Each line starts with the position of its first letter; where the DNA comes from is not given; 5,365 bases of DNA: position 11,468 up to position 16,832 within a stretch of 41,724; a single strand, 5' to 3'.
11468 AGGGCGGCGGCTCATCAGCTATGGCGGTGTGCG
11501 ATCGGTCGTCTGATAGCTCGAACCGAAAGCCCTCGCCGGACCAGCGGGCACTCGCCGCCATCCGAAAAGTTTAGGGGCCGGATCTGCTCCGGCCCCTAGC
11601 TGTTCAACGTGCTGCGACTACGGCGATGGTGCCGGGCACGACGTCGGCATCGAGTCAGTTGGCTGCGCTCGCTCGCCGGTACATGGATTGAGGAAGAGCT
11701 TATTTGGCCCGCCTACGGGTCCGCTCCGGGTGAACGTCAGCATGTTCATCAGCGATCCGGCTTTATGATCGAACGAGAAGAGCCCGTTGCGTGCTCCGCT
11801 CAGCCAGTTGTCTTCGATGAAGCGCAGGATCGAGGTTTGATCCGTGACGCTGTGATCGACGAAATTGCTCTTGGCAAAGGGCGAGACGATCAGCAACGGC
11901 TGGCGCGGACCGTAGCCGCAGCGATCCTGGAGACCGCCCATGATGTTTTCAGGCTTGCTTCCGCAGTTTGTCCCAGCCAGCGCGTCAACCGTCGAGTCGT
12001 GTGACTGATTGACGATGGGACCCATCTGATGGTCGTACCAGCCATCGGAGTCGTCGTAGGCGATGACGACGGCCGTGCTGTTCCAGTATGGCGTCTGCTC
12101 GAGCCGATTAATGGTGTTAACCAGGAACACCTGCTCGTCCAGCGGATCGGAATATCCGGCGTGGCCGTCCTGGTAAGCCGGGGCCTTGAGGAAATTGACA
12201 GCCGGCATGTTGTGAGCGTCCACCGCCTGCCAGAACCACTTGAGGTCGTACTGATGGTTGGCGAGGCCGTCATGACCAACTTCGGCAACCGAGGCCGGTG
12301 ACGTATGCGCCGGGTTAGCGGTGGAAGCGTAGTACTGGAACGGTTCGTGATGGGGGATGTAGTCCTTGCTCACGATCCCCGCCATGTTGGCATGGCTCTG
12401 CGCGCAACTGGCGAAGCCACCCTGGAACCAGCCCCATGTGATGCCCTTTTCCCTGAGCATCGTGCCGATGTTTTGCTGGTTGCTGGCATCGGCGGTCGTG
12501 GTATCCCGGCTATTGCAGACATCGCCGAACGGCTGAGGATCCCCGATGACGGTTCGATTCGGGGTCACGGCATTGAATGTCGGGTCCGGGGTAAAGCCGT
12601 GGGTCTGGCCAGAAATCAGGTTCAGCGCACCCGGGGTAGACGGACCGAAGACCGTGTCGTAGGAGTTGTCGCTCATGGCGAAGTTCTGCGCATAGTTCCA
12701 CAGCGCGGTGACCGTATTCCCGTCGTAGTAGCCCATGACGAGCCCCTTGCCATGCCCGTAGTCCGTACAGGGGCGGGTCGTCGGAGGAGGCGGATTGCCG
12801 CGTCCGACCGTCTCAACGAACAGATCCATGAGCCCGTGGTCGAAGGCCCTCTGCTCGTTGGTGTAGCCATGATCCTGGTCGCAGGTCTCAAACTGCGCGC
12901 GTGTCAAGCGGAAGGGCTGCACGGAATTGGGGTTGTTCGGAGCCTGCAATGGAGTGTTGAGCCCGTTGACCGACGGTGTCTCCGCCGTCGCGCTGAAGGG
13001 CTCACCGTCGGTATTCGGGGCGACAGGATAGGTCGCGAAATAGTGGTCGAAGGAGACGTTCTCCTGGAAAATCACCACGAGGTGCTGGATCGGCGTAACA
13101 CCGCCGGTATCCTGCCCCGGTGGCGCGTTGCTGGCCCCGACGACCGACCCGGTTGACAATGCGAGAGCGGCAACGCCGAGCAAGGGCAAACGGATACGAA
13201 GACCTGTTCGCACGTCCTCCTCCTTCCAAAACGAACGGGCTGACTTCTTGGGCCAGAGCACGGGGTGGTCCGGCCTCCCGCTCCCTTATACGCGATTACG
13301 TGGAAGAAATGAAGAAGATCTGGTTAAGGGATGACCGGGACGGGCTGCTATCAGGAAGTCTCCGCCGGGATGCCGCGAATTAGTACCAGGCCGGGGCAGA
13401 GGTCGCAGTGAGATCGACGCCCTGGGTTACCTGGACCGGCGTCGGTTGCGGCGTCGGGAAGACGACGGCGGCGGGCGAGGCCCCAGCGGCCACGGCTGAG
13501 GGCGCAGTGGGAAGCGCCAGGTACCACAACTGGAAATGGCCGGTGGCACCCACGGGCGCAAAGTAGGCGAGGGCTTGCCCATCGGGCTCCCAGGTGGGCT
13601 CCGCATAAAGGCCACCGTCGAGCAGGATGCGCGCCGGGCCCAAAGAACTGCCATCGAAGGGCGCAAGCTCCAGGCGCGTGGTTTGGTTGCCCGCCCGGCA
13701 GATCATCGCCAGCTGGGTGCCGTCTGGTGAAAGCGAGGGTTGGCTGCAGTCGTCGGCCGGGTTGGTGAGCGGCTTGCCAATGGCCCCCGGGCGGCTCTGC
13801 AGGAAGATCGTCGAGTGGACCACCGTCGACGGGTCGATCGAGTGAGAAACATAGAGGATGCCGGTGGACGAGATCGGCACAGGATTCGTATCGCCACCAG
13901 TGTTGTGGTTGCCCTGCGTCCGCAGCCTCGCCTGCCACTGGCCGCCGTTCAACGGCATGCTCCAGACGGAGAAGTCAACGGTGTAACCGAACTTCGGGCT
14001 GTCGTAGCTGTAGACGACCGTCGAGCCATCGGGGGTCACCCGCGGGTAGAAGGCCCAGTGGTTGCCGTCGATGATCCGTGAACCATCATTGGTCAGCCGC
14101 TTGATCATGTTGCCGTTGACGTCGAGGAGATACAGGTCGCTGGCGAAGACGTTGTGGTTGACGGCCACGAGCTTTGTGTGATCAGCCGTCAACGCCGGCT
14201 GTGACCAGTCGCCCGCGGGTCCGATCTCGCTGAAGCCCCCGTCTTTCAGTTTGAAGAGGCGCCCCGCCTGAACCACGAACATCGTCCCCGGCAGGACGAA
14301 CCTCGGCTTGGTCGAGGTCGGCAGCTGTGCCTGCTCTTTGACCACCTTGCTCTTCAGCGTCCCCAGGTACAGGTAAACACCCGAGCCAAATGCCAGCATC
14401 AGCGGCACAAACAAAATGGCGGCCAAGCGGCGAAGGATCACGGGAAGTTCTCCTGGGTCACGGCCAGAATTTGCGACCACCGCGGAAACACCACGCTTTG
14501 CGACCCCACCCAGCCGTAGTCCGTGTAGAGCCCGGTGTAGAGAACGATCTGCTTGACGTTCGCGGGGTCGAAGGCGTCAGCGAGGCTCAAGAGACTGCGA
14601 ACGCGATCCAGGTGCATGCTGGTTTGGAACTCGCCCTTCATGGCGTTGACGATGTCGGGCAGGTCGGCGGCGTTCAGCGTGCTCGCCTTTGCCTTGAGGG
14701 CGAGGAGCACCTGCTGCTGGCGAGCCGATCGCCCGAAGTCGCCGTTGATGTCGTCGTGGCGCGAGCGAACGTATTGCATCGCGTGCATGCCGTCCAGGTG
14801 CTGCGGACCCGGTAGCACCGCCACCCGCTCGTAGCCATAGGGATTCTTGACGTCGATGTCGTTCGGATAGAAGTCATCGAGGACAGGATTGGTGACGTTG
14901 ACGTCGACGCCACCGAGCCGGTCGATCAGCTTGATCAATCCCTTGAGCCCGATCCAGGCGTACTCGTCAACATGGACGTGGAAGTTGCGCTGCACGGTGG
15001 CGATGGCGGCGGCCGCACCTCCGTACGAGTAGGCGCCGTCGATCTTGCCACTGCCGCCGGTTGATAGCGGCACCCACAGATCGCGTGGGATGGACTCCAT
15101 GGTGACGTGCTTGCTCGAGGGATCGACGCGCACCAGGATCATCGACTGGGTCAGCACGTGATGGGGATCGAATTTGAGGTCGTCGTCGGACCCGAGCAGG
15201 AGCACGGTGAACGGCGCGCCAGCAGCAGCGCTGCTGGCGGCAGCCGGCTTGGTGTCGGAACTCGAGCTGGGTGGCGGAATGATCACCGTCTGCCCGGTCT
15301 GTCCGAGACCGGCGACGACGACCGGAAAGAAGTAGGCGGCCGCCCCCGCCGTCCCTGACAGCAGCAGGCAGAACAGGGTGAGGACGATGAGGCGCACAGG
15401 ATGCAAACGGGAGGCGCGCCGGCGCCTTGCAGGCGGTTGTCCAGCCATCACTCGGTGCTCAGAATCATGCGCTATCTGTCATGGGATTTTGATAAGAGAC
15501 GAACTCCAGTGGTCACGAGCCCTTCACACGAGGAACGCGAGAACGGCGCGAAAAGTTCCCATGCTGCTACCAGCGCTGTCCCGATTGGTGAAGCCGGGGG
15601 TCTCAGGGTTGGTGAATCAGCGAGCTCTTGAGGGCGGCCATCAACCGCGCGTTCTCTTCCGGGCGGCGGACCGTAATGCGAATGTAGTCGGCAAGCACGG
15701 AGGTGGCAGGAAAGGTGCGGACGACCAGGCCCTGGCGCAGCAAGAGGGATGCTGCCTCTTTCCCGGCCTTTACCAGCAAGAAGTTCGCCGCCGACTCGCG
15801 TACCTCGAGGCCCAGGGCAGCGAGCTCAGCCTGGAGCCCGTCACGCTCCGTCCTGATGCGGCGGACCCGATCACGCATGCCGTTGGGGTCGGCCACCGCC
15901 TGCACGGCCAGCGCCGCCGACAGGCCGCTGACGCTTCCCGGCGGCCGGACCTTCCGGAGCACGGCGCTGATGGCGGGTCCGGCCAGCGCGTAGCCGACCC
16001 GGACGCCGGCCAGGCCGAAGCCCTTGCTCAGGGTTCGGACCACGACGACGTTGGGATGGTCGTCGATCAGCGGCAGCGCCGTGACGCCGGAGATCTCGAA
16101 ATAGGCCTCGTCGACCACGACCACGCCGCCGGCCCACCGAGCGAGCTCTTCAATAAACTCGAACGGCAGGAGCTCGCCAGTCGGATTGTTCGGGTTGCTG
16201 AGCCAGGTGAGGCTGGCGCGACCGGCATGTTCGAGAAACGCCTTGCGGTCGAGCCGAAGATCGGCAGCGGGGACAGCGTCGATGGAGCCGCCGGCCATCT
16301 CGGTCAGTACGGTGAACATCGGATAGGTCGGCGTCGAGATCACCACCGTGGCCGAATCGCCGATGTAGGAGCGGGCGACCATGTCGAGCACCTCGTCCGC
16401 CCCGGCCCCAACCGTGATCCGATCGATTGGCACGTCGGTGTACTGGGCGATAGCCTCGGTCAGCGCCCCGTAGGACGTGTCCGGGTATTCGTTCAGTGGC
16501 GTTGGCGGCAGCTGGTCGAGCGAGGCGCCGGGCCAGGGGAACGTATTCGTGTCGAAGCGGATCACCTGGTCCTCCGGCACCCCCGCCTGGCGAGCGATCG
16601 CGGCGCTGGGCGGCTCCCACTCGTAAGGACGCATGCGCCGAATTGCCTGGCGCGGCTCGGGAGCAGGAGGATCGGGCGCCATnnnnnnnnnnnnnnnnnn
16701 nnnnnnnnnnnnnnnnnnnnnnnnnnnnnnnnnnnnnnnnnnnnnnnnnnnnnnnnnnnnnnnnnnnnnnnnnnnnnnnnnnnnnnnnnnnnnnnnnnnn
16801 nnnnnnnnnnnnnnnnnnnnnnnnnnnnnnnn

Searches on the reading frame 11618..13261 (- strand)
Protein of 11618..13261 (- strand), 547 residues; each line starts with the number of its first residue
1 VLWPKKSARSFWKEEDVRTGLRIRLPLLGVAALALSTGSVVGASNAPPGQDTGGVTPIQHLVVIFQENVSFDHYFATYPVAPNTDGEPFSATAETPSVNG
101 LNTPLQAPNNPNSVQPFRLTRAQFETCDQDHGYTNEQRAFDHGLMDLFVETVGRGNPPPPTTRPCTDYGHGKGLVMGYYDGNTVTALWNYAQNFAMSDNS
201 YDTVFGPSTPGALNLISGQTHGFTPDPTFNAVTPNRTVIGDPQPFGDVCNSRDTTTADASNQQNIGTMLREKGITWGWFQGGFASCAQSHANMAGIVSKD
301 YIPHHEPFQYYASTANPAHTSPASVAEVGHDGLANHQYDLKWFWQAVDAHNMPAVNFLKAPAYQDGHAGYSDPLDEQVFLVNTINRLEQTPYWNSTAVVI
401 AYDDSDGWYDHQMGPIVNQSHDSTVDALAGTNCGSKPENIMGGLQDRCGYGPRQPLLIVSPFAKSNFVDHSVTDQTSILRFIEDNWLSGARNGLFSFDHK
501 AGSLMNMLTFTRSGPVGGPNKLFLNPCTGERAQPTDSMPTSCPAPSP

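Call 21: search_protein_families(library=pfam, proteins=[window:11618-13261:-], max_evalue=0.0001)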
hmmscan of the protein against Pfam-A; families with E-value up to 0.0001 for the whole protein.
window:11618-13261:- (547 aa): 1 family
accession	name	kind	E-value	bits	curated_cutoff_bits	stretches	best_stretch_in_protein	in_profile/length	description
PF04185.19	Phosphoesterase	-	2.1e-78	264.4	23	1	58-486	1-353/356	Phosphoesterase family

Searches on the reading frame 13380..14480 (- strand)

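Call 91: search_protein_families(library=pfam, proteins=[window:13380-14480:-], max_evalue=0.001)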
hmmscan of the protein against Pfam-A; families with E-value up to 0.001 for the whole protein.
window:13380-14480:- (366 aa): 1 family
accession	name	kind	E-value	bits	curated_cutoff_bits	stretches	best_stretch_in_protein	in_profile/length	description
PF07676.18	PD40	-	7.1e-10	39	20.9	0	135-165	3-32/38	WD40-like Beta Propeller Repeat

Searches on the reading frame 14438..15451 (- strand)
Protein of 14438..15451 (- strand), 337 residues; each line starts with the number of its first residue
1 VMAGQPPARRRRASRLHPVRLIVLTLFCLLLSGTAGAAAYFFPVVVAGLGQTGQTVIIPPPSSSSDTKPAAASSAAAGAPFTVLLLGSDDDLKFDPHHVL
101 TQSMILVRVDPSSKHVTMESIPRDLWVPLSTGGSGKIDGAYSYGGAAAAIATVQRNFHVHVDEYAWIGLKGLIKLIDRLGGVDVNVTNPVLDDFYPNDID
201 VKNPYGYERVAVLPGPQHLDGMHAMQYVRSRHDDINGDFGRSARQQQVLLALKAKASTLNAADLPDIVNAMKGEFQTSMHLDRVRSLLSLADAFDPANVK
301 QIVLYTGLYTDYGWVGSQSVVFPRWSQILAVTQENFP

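Call 91: search_protein_families(library=pfam, proteins=[window:14438-15451:-], max_evalue=0.001)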
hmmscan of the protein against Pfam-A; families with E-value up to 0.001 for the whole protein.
window:14438-15451:- (337 aa): 1 family
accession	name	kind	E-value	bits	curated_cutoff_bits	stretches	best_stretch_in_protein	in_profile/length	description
PF03816.19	LytR_cpsA_psr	-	2.2e-38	132.2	24.6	1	101-256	2-148/150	LytR_cpsA_psr family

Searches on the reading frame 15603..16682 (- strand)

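Call 6: search_protein_families(library=pfam, proteins=[window:15603-16682:-], max_evalue=0.01)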
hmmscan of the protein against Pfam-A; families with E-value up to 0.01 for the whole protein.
window:15603-16682:- (359 aa): 2 families
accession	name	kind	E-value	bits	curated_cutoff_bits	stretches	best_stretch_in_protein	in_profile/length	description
PF00155.27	Aminotran_1_2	-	4.7e-49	167.9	19.7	1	62-351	34-361/361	Aminotransferase class I and II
PF04864.19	Alliinase_C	-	0.0055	16.1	22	1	110-233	96-207/363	Allinase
